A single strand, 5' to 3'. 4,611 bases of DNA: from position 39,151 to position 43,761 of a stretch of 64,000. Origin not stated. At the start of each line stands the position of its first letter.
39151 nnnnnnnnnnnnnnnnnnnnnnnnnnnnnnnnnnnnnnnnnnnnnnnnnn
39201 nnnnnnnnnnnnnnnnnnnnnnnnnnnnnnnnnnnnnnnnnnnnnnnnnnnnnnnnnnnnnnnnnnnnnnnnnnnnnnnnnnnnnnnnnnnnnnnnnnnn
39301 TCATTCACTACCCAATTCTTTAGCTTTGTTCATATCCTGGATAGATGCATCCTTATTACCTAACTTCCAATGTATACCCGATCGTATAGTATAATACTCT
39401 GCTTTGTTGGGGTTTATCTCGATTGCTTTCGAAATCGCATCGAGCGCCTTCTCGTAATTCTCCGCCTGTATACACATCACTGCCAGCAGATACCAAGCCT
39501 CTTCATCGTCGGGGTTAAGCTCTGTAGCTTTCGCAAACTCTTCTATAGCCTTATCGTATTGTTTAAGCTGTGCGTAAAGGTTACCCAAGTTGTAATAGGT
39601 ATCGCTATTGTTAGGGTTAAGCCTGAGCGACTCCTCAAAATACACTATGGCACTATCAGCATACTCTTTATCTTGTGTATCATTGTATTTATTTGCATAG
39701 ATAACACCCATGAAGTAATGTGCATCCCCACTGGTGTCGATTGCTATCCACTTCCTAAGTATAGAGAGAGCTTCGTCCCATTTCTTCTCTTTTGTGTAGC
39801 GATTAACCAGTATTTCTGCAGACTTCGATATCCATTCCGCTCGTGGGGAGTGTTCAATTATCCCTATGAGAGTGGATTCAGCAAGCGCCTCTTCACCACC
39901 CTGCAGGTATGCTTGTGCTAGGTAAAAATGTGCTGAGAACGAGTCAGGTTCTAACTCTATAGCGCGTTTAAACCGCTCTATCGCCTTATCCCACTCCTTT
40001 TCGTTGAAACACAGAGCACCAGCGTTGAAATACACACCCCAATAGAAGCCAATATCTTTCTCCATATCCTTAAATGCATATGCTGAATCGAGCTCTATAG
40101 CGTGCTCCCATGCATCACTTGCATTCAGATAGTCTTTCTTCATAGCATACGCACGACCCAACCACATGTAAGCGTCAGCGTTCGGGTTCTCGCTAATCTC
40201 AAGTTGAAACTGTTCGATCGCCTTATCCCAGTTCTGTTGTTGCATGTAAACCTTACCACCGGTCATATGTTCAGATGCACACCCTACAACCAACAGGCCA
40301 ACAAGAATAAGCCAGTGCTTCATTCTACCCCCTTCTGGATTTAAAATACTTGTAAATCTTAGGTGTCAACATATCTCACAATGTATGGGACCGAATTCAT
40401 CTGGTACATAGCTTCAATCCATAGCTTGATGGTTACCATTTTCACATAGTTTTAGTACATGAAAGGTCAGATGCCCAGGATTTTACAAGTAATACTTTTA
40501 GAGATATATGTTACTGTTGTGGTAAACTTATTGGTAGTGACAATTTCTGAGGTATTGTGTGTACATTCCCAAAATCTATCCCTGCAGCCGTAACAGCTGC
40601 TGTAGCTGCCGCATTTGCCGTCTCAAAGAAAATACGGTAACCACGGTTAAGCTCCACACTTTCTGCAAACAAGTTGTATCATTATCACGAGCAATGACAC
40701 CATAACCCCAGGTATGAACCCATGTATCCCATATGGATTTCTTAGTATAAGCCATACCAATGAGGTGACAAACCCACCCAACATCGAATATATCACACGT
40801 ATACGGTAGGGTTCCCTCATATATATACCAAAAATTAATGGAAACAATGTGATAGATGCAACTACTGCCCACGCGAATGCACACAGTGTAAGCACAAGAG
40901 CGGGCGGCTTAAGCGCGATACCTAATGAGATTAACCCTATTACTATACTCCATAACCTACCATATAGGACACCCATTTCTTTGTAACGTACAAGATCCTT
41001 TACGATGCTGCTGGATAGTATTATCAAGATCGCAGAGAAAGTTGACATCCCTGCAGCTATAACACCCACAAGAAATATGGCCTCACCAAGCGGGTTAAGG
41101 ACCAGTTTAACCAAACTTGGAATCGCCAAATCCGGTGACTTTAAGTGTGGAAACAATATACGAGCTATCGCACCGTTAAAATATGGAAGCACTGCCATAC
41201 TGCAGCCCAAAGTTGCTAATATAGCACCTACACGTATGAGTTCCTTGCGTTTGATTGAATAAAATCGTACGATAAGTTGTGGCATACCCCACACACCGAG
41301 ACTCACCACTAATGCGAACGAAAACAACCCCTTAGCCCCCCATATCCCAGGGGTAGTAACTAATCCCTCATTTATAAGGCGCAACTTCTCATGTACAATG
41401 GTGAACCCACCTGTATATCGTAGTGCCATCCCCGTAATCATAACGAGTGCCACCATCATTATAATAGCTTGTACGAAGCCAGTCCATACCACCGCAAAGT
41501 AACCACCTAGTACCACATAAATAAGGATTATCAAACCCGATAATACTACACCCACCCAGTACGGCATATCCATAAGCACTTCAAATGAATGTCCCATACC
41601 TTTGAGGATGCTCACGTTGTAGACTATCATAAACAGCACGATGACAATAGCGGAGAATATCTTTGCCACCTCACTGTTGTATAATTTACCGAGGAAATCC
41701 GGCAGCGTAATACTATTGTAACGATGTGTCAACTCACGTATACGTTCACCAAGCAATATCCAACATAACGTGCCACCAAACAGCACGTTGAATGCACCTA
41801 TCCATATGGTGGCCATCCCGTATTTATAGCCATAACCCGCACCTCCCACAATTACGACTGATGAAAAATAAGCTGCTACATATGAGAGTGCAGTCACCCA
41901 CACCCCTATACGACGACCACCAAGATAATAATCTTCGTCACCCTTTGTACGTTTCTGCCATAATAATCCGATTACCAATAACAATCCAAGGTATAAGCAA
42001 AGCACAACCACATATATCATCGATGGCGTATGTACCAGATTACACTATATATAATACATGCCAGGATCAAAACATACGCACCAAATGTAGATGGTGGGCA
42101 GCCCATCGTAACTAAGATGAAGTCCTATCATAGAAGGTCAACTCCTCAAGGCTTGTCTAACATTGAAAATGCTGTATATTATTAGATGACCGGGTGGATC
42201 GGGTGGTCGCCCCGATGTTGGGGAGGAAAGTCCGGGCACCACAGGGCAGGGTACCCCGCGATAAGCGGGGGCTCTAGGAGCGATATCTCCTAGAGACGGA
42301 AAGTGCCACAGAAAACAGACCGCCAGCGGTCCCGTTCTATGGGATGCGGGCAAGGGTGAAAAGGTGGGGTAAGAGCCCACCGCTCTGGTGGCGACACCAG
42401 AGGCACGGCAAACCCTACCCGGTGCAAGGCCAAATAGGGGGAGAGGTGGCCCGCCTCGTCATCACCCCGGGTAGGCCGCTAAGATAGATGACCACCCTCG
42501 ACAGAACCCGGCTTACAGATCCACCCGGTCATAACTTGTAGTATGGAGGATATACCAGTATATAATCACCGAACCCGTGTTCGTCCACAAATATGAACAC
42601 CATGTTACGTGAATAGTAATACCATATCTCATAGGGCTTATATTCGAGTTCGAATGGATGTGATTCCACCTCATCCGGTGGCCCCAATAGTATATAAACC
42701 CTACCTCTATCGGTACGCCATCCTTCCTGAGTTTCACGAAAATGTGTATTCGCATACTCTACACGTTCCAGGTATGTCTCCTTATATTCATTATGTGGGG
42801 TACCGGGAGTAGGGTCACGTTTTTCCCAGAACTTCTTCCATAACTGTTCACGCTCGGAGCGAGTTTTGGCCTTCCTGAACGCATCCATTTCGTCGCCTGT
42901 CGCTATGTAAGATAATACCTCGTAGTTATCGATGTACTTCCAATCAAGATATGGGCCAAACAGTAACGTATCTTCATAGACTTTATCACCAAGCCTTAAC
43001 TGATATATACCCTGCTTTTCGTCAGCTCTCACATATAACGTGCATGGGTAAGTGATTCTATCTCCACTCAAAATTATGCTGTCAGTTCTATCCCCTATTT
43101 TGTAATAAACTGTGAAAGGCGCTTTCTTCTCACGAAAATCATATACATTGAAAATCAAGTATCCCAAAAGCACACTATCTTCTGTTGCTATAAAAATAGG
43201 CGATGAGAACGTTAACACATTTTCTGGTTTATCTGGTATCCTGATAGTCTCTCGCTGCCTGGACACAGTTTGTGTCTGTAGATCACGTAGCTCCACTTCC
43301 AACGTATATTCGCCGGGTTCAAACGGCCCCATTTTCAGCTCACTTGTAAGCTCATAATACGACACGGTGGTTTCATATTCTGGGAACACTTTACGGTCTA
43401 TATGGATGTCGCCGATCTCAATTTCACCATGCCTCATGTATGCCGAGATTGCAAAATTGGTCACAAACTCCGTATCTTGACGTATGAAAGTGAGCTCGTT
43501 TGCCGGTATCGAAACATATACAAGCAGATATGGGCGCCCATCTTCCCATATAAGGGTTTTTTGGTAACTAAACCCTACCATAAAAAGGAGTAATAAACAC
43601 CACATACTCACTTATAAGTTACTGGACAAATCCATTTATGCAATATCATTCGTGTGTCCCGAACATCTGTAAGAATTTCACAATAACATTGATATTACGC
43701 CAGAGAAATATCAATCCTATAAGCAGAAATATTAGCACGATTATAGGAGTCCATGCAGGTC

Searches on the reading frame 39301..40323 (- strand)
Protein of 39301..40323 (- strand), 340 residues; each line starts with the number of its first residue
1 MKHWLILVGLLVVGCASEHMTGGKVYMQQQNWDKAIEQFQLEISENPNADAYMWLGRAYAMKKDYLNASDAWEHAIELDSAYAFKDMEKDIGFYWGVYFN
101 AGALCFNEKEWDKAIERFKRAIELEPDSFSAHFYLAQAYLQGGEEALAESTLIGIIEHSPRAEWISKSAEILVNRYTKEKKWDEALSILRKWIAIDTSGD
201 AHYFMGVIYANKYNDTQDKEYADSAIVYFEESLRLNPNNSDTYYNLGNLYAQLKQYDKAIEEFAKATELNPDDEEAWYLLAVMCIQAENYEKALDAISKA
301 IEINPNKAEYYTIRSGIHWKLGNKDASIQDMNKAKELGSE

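Call 20: search_protein_families(library=pfam, proteins=[window:39301-40323:-], max_evalue=0.001)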
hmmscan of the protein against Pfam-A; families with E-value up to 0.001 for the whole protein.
window:39301-40323:- (340 aa): 27 families (the best 25 are shown)
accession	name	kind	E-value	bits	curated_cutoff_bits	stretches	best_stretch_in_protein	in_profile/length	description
PF07719.23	TPR_2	-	4.5e-43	142.2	27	4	241-273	2-34/34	Tetratricopeptide repeat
PF00515.34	TPR_1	-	2.9e-39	131.8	27.8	3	241-273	2-34/34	Tetratricopeptide repeat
PF13414.12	TPR_11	-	1.8e-33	114.3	26.8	4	105-141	4-40/42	TPR repeat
PF13432.12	TPR_16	-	2.4e-31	108.2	32.7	4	244-306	1-63/65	Tetratricopeptide repeat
PF14559.12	TPR_19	-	9.6e-31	106.4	25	3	223-281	8-66/68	Tetratricopeptide repeat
PF13181.12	TPR_8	-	1.3e-28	97.1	25.7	2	241-273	2-34/34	Tetratricopeptide repeat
PF13428.12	TPR_14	-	1.4e-25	87.5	23.5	2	242-282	3-43/44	Tetratricopeptide repeat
PF13431.12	TPR_17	-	3.5e-25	86.6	24.4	3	228-261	1-34/34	Tetratricopeptide repeat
PF12895.13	ANAPC3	-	9.8e-20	71.1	27.2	1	219-299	2-81/82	Anaphase-promoting complex, cyclosome, subunit 3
PF23914.1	TPR_CcmH_CycH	-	3.7e-18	66.3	42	2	270-310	46-86/158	Cytochrome c-type biogenesis protein H TPR domain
PF13371.12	TPR_9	-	1.2e-17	64.1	35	1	223-276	12-65/73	Tetratricopeptide repeat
PF13424.12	TPR_12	-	3.1e-17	63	30.1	2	242-303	5-74/77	Tetratricopeptide repeat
PF13174.12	TPR_6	-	4.7e-16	58.7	26.3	0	241-272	1-32/33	Tetratricopeptide repeat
PF13176.12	TPR_7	-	2.5e-15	55.6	27.9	0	242-273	1-34/36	Tetratricopeptide repeat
PF14561.12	TPR_20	-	5.9e-13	49.4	25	0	261-307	9-55/90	Tetratricopeptide repeat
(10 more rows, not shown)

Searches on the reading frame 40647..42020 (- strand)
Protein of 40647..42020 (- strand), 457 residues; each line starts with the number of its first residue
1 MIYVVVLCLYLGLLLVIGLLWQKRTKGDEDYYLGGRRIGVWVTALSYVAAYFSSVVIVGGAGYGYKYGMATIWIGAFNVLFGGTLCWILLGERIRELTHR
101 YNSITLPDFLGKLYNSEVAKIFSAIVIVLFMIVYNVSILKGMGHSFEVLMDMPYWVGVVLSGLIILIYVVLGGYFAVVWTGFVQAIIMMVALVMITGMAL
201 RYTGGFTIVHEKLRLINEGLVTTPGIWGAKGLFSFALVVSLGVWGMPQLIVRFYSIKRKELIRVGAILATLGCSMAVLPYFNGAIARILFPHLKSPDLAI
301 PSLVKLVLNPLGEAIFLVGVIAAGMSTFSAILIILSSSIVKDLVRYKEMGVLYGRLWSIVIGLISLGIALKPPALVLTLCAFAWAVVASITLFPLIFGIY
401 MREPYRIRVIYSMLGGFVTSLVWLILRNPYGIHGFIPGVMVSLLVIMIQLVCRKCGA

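Call 20: search_protein_families(library=pfam, proteins=[window:40647-42020:-], max_evalue=0.001)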
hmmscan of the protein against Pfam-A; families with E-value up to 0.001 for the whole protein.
window:40647-42020:- (457 aa): 1 family
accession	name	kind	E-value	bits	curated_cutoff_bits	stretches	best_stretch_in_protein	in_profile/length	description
PF00474.23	SSF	-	4.7e-52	177.7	22.8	1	31-402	1-392/406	Sodium:solute symporter family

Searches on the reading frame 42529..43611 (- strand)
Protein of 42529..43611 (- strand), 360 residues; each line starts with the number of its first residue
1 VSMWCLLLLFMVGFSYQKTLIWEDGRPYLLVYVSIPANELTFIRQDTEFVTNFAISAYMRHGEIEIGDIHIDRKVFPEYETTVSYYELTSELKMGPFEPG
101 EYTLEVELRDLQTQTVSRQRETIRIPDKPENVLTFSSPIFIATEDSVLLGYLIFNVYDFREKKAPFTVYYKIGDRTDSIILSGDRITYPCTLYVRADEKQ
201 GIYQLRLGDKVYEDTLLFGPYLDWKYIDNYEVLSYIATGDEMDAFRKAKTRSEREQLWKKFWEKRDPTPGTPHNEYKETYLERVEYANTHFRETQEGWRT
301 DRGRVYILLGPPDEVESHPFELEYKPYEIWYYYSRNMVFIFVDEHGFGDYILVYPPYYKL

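Call 20: search_protein_families(library=pfam, proteins=[window:42529-43611:-], max_evalue=0.001)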
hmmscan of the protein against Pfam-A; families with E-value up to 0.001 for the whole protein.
window:42529-43611:- (360 aa): 1 family
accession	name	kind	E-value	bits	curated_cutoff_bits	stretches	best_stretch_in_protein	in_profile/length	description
PF20094.4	GWxTD_dom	-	1.8e-16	60.8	26.9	1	231-343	35-141/172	GWxTD domain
